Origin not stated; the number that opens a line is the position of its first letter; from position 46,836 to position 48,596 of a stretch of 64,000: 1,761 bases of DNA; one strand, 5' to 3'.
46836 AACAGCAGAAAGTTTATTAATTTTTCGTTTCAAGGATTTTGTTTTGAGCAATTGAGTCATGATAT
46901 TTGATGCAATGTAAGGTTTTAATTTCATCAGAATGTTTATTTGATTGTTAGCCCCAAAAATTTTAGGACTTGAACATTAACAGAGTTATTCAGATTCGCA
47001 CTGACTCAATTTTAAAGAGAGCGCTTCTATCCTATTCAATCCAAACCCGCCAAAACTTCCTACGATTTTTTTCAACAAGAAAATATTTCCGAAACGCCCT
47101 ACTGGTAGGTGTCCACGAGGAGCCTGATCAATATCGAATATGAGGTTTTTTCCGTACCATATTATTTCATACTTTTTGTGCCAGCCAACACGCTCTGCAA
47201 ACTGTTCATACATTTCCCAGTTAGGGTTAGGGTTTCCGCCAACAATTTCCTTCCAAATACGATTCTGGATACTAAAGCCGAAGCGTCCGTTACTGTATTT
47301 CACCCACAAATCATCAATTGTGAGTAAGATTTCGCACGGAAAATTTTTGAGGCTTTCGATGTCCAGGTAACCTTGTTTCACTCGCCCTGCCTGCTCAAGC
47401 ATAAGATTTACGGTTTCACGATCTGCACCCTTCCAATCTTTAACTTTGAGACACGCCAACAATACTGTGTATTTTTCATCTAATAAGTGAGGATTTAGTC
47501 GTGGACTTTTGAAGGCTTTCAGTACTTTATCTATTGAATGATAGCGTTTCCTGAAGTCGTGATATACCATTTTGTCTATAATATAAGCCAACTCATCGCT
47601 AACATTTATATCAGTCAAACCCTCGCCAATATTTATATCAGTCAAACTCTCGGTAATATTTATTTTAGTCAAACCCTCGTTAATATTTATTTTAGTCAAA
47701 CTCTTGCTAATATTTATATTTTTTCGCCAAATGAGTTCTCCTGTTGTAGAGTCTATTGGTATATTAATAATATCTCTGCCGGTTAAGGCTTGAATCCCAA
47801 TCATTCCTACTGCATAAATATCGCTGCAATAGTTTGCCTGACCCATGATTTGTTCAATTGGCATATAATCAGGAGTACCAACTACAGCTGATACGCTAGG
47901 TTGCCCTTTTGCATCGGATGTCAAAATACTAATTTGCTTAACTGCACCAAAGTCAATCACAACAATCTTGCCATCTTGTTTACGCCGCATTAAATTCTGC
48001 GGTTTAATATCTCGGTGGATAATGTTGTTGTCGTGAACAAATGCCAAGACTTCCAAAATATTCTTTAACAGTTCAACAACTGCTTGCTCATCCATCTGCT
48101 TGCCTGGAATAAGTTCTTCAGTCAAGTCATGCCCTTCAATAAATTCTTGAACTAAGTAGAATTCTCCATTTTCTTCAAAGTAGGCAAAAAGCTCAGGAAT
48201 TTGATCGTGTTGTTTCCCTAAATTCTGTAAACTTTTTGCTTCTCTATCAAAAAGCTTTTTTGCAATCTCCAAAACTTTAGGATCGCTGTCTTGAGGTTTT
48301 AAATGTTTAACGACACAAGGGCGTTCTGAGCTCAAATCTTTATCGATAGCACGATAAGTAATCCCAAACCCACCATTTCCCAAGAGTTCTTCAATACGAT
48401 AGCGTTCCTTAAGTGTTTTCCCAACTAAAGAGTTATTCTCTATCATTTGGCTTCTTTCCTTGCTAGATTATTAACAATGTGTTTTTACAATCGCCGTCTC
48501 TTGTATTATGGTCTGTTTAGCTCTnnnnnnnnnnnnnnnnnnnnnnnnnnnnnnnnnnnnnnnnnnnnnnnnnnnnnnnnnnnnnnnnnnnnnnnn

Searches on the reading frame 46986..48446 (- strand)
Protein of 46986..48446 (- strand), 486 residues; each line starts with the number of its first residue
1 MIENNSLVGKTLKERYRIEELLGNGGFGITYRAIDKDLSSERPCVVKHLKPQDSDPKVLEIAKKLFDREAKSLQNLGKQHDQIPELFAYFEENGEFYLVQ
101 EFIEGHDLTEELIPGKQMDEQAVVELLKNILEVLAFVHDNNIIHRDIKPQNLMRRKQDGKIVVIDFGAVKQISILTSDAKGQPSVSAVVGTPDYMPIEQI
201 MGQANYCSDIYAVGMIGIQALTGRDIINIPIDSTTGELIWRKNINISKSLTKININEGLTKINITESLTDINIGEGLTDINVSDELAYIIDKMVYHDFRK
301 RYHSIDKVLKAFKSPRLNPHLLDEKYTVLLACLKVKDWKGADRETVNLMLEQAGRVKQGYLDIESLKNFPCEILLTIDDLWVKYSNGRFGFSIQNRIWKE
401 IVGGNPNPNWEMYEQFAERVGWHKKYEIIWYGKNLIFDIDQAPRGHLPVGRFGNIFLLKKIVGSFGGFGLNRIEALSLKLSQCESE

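Call 8: search_protein_families(library=pfam, proteins=[window:46986-48446:-], max_evalue=0.00001)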
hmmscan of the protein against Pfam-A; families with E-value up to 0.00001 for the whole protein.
window:46986-48446:- (486 aa): 5 families
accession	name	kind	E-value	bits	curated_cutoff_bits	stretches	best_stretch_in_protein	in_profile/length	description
PF00069.31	Pkinase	-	2.5e-39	135.7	31.7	1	16-303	1-253/263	Protein kinase domain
PF05419.17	GUN4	-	4.5e-35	121.3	29.2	1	324-449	6-124/141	GUN4-like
PF07714.23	PK_Tyr_Ser-Thr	-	7.4e-18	65.2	23.1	1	18-216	3-193/258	Protein tyrosine and serine/threonine kinase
PF01636.29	APH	-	6.3e-09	36.4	23.2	0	65-139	36-109/239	Phosphotransferase enzyme family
PF03109.22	ABC1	-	1.6e-07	31.1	22.9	1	66-173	110-218/244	ABC1 atypical kinase-like domain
